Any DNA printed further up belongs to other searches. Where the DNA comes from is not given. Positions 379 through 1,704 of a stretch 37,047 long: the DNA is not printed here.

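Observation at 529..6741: SWIM finger + protease-less BrxL-like AAA+ + XPB helicase + Bax1 nuclease in one co-directional cluster: candidate undescribed DNA-surveillance/defence system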

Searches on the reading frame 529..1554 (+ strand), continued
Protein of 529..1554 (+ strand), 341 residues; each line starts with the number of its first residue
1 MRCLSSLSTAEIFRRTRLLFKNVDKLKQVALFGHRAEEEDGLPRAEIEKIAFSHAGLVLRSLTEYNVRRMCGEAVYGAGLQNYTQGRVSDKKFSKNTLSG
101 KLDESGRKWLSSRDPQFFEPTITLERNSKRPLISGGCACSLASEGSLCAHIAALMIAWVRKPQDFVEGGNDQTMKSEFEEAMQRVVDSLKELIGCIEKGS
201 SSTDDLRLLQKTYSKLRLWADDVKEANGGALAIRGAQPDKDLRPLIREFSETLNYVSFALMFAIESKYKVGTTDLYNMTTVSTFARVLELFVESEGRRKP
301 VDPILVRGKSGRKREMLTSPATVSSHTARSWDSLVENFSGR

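Call 63: find_encoding_contigs(protein=P0043, flank=10000, max_places=3)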
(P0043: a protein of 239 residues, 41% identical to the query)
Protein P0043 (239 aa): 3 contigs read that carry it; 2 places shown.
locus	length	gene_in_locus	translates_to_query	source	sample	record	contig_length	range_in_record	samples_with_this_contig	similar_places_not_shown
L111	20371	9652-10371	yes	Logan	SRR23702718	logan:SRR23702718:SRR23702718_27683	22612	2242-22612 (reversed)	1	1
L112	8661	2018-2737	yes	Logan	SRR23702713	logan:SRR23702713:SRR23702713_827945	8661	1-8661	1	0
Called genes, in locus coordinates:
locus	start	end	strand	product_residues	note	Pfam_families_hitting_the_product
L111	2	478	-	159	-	?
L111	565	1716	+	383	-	-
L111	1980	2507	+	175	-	PF03745:DUF309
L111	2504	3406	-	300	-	PF00091:Tubulin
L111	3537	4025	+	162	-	-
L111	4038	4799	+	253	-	PF01209:Ubie_methyltran, PF13489:Methyltransf_23, PF05175:MTS, PF13847:Methyltransf_31, PF08241:Methyltransf_11, PF08242:Methyltransf_12, PF13649:Methyltransf_25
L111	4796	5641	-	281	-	PF01061:ABC2_membrane (weak), PF12698:ABC2_membrane_3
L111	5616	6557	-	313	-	PF00005:ABC_tran, PF13304:AAA_21 (weak)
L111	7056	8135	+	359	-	PF07690:MFS_1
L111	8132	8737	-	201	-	-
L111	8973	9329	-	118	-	-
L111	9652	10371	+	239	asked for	-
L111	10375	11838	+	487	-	PF20442:BrxL_N, PF13337:BrxL_ATPase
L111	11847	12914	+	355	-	PF01408:GFO_IDH_MocA, PF02894:GFO_IDH_MocA_C, PF22725:GFO_IDH_MocA_C3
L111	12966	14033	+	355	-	PF13489:Methyltransf_23, PF01209:Ubie_methyltran (weak), PF08241:Methyltransf_11, PF08242:Methyltransf_12, PF13649:Methyltransf_25, PF13847:Methyltransf_31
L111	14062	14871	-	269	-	PF00296:Bac_luciferase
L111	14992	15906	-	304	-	-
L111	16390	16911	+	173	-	PF00296:Bac_luciferase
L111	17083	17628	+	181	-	-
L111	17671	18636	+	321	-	PF00248:Aldo_ket_red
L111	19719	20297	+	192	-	-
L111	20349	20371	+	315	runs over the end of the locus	PF00152:tRNA-synt_2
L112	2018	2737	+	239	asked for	-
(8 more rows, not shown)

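Call 64: find_encoding_contigs(protein=P0015, flank=10000, max_places=2)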
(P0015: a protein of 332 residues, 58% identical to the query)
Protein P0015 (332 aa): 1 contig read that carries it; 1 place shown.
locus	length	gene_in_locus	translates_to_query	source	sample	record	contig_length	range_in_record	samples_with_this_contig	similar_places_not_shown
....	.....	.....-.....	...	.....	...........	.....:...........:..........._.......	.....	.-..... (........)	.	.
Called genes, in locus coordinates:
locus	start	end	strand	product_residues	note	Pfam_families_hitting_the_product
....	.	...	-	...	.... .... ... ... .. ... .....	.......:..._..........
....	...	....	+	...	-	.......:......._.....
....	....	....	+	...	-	-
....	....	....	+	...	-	-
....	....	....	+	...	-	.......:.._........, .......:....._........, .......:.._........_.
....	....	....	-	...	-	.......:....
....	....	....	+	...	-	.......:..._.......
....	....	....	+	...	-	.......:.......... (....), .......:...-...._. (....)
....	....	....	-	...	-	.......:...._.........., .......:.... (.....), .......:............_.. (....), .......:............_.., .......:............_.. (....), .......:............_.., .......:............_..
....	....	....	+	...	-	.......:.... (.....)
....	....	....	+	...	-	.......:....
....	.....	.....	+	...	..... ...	-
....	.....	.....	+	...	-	?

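Call 71: search_protein_families(library=ncbifam, proteins=[L098:6203-7588:+, L098:2684-3235:+], max_evalue=0.01)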
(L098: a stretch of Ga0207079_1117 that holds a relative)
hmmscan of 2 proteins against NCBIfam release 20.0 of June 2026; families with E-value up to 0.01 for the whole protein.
L098:6203-7588:+ (461 aa): 0 families

L098:2684-3235:+ (183 aa): 0 families

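Call 83: search_protein_representatives(alignment_id=A3)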
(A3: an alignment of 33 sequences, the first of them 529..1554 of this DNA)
Query: 33 sequences, 330 profile positions. Proteins with E-value up to 0.001 (for the whole library): 114; up to 1e-10: 31; up to 1e-30: 18. The best 114 are listed.
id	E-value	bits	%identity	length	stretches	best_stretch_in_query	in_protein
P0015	5.3e-137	472.5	-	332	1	3-329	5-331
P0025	4.6e-124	430.0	-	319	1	6-329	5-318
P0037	3.4e-120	417.2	-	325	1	7-329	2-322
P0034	1.4e-108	379.1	-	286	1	16-329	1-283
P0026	8.6e-107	373.2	-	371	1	20-329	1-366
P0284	5.0e-102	357.5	-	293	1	45-329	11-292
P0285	1.7e-100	352.5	-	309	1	6-329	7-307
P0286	3.4e-96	338.4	-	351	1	33-328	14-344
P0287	1.3e-95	336.4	-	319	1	20-329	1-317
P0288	3.5e-94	331.7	-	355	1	5-329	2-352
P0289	2.0e-85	303.0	-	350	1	20-329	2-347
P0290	1.4e-45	172.0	-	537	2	12-328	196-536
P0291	1.9e-42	161.7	-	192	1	43-212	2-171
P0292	3.2e-40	154.4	-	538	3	12-313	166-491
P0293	3.0e-38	147.9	-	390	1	9-292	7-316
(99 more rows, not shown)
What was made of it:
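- Closest known: Stand-alone SWIM proteins next to SNF2/SF2 ATPases in prokaryotes. Different: The full-length protein family is restricted to Nitrososphaerales-like archaea (call 83).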
